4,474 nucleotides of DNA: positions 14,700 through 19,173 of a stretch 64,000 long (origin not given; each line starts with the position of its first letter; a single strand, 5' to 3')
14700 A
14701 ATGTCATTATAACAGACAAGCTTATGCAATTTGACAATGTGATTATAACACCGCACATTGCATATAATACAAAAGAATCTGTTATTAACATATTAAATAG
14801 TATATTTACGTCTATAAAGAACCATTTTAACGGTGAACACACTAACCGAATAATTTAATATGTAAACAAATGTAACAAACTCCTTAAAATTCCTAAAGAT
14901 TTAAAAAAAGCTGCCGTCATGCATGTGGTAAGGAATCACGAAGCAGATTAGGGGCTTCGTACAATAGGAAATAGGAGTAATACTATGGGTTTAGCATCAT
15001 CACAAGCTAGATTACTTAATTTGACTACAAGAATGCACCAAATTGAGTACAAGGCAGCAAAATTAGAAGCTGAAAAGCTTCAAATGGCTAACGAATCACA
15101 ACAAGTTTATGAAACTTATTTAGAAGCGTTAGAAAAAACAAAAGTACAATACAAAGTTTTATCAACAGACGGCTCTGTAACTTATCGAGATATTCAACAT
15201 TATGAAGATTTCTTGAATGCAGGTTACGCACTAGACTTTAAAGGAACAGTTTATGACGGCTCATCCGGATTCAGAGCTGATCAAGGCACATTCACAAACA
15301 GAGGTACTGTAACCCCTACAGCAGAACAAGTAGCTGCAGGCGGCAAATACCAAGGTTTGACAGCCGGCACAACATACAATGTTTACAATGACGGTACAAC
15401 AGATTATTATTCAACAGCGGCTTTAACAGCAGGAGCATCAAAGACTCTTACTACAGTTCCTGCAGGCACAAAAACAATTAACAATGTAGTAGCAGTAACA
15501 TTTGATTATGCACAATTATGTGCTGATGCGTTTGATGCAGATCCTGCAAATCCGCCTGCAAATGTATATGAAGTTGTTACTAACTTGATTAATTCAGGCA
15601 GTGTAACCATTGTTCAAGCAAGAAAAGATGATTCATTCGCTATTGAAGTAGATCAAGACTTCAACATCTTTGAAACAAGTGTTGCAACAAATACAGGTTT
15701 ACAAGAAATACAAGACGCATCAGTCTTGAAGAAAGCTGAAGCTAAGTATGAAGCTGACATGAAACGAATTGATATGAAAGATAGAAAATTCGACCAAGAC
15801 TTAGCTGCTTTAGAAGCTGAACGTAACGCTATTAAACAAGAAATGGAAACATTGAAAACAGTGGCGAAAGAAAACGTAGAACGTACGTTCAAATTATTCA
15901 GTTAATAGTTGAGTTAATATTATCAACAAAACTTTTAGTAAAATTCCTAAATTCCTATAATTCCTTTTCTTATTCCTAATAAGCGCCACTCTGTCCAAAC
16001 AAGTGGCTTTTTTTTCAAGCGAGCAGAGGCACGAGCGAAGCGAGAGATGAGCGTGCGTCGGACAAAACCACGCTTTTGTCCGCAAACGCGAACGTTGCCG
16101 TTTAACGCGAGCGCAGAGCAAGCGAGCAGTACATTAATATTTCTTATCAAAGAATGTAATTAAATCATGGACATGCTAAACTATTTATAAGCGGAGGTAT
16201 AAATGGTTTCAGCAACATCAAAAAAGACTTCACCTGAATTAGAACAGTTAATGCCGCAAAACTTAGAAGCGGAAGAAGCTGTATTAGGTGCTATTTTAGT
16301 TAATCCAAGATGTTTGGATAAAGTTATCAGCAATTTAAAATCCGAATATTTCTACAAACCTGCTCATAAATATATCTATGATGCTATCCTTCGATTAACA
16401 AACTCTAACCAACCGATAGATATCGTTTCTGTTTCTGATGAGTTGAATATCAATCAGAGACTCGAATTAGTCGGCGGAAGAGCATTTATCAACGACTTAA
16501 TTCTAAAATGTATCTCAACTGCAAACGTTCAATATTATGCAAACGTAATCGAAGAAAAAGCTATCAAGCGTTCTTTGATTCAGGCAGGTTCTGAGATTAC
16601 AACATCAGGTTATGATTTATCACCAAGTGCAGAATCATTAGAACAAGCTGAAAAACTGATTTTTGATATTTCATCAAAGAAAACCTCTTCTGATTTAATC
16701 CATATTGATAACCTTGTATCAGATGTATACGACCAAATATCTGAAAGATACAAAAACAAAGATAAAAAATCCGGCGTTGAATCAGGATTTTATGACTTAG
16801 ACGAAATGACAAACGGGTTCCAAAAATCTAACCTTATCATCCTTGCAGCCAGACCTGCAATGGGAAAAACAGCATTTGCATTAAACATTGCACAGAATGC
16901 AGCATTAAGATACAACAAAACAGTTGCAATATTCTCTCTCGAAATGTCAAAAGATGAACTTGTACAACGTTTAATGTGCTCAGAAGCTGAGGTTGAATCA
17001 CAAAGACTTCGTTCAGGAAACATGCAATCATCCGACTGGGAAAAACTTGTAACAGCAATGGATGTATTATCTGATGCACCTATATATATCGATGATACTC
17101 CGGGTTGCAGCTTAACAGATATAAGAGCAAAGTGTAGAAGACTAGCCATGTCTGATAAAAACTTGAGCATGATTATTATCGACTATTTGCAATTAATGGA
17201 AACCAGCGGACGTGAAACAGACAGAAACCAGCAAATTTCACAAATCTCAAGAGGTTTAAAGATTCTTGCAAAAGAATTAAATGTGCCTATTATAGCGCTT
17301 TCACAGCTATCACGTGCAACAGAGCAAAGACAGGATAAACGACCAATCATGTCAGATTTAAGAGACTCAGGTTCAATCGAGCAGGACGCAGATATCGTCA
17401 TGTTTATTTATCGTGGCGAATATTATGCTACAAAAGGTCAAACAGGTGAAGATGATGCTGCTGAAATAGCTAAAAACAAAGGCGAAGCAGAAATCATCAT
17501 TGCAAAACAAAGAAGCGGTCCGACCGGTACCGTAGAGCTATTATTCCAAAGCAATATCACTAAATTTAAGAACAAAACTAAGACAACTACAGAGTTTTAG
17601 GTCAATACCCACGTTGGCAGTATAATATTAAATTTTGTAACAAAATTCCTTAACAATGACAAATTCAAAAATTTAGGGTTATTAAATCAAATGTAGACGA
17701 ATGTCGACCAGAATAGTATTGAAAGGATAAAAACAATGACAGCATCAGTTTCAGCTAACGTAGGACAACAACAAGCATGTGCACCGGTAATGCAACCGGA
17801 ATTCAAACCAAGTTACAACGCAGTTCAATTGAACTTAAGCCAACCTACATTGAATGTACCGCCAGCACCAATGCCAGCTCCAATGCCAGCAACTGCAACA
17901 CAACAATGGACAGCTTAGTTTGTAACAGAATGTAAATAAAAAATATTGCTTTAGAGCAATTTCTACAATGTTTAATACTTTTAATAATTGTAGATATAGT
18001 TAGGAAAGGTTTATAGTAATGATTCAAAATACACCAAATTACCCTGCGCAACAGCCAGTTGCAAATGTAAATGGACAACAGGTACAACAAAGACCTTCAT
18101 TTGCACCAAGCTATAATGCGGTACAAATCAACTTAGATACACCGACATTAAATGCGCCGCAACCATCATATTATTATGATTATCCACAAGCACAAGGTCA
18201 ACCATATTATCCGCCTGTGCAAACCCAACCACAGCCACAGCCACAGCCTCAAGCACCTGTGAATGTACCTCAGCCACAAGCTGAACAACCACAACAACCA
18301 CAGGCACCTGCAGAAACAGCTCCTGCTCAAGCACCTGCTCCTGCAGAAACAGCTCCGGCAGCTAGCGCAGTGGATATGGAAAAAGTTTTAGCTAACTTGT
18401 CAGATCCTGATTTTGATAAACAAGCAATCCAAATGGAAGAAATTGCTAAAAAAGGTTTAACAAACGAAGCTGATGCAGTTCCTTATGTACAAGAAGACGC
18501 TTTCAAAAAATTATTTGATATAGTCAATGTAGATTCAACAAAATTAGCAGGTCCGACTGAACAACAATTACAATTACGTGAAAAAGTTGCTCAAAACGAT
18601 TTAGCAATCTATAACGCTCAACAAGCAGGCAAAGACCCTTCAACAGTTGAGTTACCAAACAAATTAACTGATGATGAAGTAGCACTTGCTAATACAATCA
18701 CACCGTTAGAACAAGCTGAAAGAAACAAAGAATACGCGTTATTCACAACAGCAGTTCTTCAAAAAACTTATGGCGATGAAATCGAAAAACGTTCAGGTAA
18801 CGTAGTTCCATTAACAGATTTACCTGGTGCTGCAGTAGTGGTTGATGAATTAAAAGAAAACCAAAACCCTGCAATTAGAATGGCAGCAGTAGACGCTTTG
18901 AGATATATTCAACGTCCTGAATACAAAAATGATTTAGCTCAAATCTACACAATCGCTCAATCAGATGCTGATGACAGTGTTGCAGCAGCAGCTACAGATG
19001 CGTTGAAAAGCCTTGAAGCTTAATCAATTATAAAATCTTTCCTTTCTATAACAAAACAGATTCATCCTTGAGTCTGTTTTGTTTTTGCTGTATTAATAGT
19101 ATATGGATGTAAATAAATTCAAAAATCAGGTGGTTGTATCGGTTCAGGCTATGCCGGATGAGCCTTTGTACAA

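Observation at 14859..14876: Perfect HLR1-type (RpaB-like) direct repeats upstream of lineage-specific genes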

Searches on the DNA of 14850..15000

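Call 78: search_rna_families(source=window, start=14850, end=15000, threshold=evalue, max_evalue=1)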
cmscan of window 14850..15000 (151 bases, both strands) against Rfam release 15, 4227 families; matches with E-value up to 1: 0.
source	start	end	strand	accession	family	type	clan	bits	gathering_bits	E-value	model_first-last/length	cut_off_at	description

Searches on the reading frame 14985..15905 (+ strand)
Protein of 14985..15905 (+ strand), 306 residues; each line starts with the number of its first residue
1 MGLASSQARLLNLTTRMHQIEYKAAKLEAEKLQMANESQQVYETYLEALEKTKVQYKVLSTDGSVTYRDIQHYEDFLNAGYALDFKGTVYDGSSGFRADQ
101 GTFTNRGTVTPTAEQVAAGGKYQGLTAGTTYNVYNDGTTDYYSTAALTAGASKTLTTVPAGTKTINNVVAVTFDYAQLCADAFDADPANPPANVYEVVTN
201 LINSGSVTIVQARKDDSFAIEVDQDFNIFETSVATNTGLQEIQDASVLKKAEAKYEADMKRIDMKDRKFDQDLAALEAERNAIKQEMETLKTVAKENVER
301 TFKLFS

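Call 11: find_encoding_contigs(protein=window:14985-15905:+, flank=10000, max_places=10)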
Protein window:14985-15905:+ (306 aa): 3 contigs read that carry it; 1 place shown.
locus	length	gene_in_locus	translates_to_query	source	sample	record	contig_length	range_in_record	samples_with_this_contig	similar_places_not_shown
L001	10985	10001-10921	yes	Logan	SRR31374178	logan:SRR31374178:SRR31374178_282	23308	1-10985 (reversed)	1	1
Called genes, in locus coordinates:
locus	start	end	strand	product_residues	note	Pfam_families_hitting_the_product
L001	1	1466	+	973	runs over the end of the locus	PF07581:Glug (faint), PF05342:Peptidase_M26_N (weak)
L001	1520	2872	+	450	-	PF07992:Pyr_redox_2, PF13738:Pyr_redox_3, PF00070:Pyr_redox, PF02852:Pyr_redox_dim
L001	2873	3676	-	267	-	PF00497:SBP_bac_3, PF10613:Lig_chan-Glu_bd (weak)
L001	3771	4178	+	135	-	PF09719:C_GCAxxG_C_C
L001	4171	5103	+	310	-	PF00551:Formyl_trans_N, PF02911:Formyl_trans_C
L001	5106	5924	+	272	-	PF01261:AP_endonuc_2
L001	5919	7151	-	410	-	PF07396:Porin_O_P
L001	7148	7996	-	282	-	PF01226:Form_Nir_trans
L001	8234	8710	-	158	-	PF00011:HSP20, PF17886:ArsA_HSP20 (weak)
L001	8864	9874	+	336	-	PF00389:2-Hacid_dh, PF02826:2-Hacid_dh_C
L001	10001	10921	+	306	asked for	-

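Call 17: find_homologous_proteins(query=window:14985-15905:+)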
Query window:14985-15905:+ (306 aa): 707 proteins with E <= 0.001 among 7019 candidates; the best 120 are listed.
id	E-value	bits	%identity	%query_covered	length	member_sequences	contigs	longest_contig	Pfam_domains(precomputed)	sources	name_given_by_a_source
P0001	5.3e-184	628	95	100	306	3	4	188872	-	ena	-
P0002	3.8e-155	533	81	100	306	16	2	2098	-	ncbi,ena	-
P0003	1.1e-153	528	80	100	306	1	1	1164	-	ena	-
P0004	9.0e-147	505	77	100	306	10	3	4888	-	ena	-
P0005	3.2e-130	451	73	100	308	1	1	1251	-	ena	-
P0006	3.6e-129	448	73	100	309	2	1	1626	-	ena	-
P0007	6.2e-113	395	66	100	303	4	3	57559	-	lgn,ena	-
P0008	2.7e-110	386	65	100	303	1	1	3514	-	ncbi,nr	ncbi:MAG: hypothetical protein NC200_08150 [Candidatus Gastranaerophilales bacterium]|nr:hypothetica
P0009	6.8e-110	385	66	100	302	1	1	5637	-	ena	-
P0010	1.2e-109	384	65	100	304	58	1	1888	-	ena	-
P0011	2.2e-107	376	65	100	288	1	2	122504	-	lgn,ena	-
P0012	1.8e-106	373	64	100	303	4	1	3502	-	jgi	-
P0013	2.3e-106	373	63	100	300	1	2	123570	-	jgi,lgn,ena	-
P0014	9.9e-106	371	64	100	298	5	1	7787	-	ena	-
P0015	1.2e-104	367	61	100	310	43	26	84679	-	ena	-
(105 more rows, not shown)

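Call 19: find_related_loci(query=A1, collection=genome_contigs, flank=3000)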
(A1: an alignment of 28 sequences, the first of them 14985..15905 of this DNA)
Query A1 (306 aa) in genome_contigs; peptide patterns used: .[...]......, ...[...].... (x = any residue, [..] = any of these).
240 stretches matched a pattern; 131 encode a relative of the query (tblastn E <= 1e-3); the best 80 are kept; 80 distinct loci.
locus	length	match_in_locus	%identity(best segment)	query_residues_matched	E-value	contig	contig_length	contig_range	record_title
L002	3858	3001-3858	79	1-286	3e-155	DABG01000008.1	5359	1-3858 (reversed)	MAG TPA_asm: Candidatus Gastranaerophilales bacterium HUM_9 contig_3886, whole genome shotgun sequence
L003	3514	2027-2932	65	1-305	5e-124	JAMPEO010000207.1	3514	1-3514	MAG: Candidatus Gastranaerophilales bacterium isolate NALB_7823_10 Scaffold_#207__SCF_207___3514_bp, whole genome shotgu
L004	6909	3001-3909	66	1-305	2e-120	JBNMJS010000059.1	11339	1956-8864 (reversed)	MAG: Cyanobacteriota bacterium isolate CM_BacUBA191.63 k141_545360_length_11339_cov_19.0000, whole genome shotgun sequen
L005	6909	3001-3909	64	1-305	1e-119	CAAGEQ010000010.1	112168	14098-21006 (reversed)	TPA_asm: Candidatus Gastranaerophilales bacterium, isolate HGM07925, WGS project CAAGEQ010000000 data, contig: SRS476173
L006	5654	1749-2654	65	1-305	5e-119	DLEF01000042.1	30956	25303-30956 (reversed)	MAG TPA_asm: Cyanobacteria bacterium UBA7753 UBA7753_contig_5129, whole genome shotgun sequence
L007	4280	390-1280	65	1-305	2e-116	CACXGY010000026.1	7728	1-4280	uncultured bacterium isolate RUG11253 genome assembly, contig: RUG11253_asm_26, whole genome shotgun sequence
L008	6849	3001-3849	61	1-306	2e-113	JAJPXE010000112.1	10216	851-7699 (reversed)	MAG: Candidatus Gastranaerophilales bacterium isolate AH.11_8 NODE_927_length_10216_cov_9.499557, whole genome shotgun s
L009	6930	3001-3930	61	1-306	8e-111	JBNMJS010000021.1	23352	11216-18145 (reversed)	MAG: Cyanobacteriota bacterium isolate CM_BacUBA191.63 k141_654574_length_23352_cov_17.2987, whole genome shotgun sequen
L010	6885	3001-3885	57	1-306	4e-95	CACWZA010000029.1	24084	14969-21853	uncultured bacterium isolate RUG11040 genome assembly, contig: RUG11040_asm_29, whole genome shotgun sequence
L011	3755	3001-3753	57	1-300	5e-94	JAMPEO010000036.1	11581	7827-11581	MAG: Candidatus Gastranaerophilales bacterium isolate NALB_7823_10 Scaffold_#36__SCF_036__11581_bp, whole genome shotgun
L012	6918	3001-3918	77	1-306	4e-159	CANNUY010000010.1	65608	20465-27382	MAG: uncultured Candidatus Melainabacteria bacterium isolate REFINED_METABAT215_TOP10_CONTIGS_1500_ASSEMBLY_K77_MERGED__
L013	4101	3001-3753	50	1-306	2e-79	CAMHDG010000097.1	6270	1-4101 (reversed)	MAG: uncultured bacterium isolate SRR11784292_bin.17_metaWRAP_v1.3_MAG genome assembly, contig: ERZ12202954.12643, whole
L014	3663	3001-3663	52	1-286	2e-78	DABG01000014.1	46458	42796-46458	MAG TPA_asm: Candidatus Gastranaerophilales bacterium HUM_9 contig_1262, whole genome shotgun sequence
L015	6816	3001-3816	52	1-305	4e-78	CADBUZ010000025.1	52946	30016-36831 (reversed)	uncultured bacterium isolate RUG14327 genome assembly, contig: RUG14327_asm_25, whole genome shotgun sequence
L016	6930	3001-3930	51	1-306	2e-76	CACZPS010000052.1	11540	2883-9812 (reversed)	uncultured bacterium isolate RUG12841 genome assembly, contig: RUG12841_asm_52, whole genome shotgun sequence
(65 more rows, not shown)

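Call 30: search_protein_families(library=pfam, proteins=[window:14985-15905:+], max_evalue=1)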
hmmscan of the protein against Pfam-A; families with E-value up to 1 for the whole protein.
window:14985-15905:+ (306 aa): 5 families
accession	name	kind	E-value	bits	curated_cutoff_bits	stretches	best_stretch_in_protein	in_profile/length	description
PF15949.10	DUF4757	-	0.0095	16.7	27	1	57-303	69-162/167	Domain of unknown function (DUF4757)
PF03961.19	FapA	-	0.024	14.7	31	1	237-299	177-238/272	Flagellar Assembly Protein A beta solenoid domain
PF23991.1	DUF7310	-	0.028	15.3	40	1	249-302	23-74/83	Coiled-coil region of unknown function (DUF7310)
PF02090.21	SPAM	-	0.49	10.8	35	0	254-291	2-39/142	Salmonella surface presentation of antigen gene type M protein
PF05837.17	CENP-H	-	0.5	10.6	29.9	0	9-55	97-143/202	Centromere protein H (CENP-H)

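Call 37: predict_structure(alignment_id=A1)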
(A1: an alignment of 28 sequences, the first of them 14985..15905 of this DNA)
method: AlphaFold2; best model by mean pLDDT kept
length: 306 residues; sequences in the alignment: 28
mean_pLDDT: 75.5   pTM: 0.49
mean pLDDT of the five models: 75.5, 71.9, 71.7, 71.4, 69.2
residues with pLDDT >= 90: 26; 70-90: 206; 50-70: 54; < 50: 20
segments of 3 or more residues with pLDDT < 50: 52-59, 61-63, 239-244
pLDDT, mean of each block of 10 residues (from residue 1): 62 77 77 75 65 47 57 79 82 86 85 88 90 84 90 87 90 87 81 79 78 78 70 56 56 76 78 79 75 65 53
secondary structure, 60 per line:
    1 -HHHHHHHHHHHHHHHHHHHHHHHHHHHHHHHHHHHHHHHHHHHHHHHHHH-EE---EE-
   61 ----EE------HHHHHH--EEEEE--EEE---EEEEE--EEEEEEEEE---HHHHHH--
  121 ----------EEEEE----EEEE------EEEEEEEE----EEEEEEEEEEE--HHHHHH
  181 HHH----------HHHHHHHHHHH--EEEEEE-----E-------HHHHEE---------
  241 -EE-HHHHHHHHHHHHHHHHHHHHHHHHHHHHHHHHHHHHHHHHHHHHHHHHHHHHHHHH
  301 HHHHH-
elements in order: H2-51 H73-78 E81-85 E88-90 E94-98 E101-109 H113-118 E131-135 E140-143 E150-157 E162-172 H175-183 H194-204 E207-212 H226-229 H245-305

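Call 41: fold_search(model_id=the predicted structure, library=pdb)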
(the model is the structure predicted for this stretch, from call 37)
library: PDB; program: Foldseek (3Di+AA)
matches with E <= 10: 139; with E <= 0.001: 0
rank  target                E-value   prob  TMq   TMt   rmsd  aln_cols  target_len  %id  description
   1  5ooq_B                2.6e-01  0.07  0.13  0.06  26.4       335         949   11  Structure of the Mtr4 Nop53 Complex (released 2017-09-20)
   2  9gnz_Q                5.2e-01  0.08  0.21  0.14  23.9       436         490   12  Salmonella cap-filament complex (released 2025-04-09)
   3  5oaf_A                5.8e-01  0.06  0.12  0.10  14.3       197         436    9  Human Rvb1/Rvb2 heterohexamer in INO80 complex (released 2017-12-13)
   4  9go6_a                7.7e-01  0.06  0.20  0.14  25.5       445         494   10  Salmonella hook-filament junction complex (released 2025-04-09)
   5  6z46_O                7.7e-01  0.02  0.10  0.13  19.2       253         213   10  Structure of the S. acidocaldarius 20S proteasome (Saci0613/Saci0662) (released 2020-08-05)
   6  6z46_C                8.7e-01  0.02  0.10  0.13  19.9       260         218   11  Structure of the S. acidocaldarius 20S proteasome (Saci0613/Saci0662) (released 2020-08-05)
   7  1cii                  1.0e+00  0.10  0.19  0.13  17.3       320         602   12  COLICIN IA (released 1998-01-14)
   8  5a0q_F                1.0e+00  0.03  0.11  0.14  18.4       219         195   11  Cryo-EM reveals the conformation of a substrate analogue in the human 20S proteasome core (released 2015-12-30)
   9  9gnz_G                1.2e+00  0.05  0.19  0.13  25.6       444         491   10  Salmonella cap-filament complex (released 2025-04-09)
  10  9go6_U                1.2e+00  0.05  0.16  0.16  23.3       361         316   11  Salmonella hook-filament junction complex (released 2025-04-09)
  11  8tm5_I                1.2e+00  0.03  0.08  0.11  11.6        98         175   12  Human mixed 13S proteasome assembly intermediate (released 2024-10-23)
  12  3hf9_W                1.2e+00  0.02  0.09  0.11  11.7       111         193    8  Crystal Structure of Mycobacterium Tuberculosis Proteasome open-gate mutant modified by inhibitor GL1 (released 2009-09-15)
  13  9har_AA               1.4e+00  0.02  0.07  0.14  17.7       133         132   14  pT=3 virus-like particle of ssRNA phage ESE017 coat protein (released 2024-11-13)
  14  9n8m_M1               1.5e+00  0.07  0.22  0.18  26.4       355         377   13  In situ sheathed flagellar FlaC filament in Vibrio cholerae. (released 2025-09-24)
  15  9gnz_N                1.5e+00  0.03  0.16  0.11  26.1       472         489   11  Salmonella cap-filament complex (released 2025-04-09)
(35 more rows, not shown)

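Call 61: search_solved_structures(query=A1, max_evalue=1)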
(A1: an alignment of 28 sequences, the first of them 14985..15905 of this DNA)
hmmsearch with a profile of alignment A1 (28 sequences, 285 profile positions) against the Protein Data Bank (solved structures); distinct sequences matched with E-value up to 1: 4.
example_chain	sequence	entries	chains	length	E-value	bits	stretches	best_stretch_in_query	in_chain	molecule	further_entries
9bqr_A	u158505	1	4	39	0.1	15.5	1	240-270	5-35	K6E/E8K Double Mutant of Cu-4SCC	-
8vhs_A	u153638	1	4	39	0.36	13.7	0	250-270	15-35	Cu-4SCC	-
9x6q_A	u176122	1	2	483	0.48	13.3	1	223-281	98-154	Nucleoprotein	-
2qe7_H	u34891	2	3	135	0.79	12.6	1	216-257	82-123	ATP synthase subunit epsilon | ATP synthase epsilon chain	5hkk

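Call 62: search_protein_families(library=ncbifam, proteins=[window:14985-15905:+], max_evalue=0.1)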
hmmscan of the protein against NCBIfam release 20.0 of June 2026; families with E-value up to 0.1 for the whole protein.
window:14985-15905:+ (306 aa): 1 family
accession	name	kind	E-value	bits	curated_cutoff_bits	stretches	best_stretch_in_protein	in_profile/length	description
NF005283.0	PRK06800.1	equivalog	0.038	13.8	192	0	11-56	48-96/228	flagellar assembly protein H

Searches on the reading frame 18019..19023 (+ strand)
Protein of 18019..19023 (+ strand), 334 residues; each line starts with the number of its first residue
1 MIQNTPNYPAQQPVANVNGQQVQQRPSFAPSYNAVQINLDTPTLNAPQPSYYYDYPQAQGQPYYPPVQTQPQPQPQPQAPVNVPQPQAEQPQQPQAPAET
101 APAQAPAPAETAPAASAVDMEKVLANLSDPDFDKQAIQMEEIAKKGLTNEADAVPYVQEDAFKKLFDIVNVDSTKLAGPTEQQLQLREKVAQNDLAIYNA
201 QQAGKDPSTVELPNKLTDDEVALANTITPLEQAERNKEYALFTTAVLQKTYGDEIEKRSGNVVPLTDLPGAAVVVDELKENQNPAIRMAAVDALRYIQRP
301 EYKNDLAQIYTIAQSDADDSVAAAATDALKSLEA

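Call 30: search_protein_families(library=pfam, proteins=[window:18019-19023:+], max_evalue=1)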
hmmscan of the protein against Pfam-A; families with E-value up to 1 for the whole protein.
window:18019-19023:+ (334 aa): 2 families
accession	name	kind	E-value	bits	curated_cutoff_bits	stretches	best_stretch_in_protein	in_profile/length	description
PF13646.12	HEAT_2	-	0.0017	19.1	27.7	1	278-329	8-87/88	HEAT repeats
PF02985.28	HEAT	-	0.32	11.8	23.5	0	280-297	10-27/31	HEAT repeat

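Call 62: search_protein_families(library=ncbifam, proteins=[window:18019-19023:+], max_evalue=0.1)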
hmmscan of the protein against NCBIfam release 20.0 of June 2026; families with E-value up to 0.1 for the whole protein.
window:18019-19023:+ (334 aa): 0 families
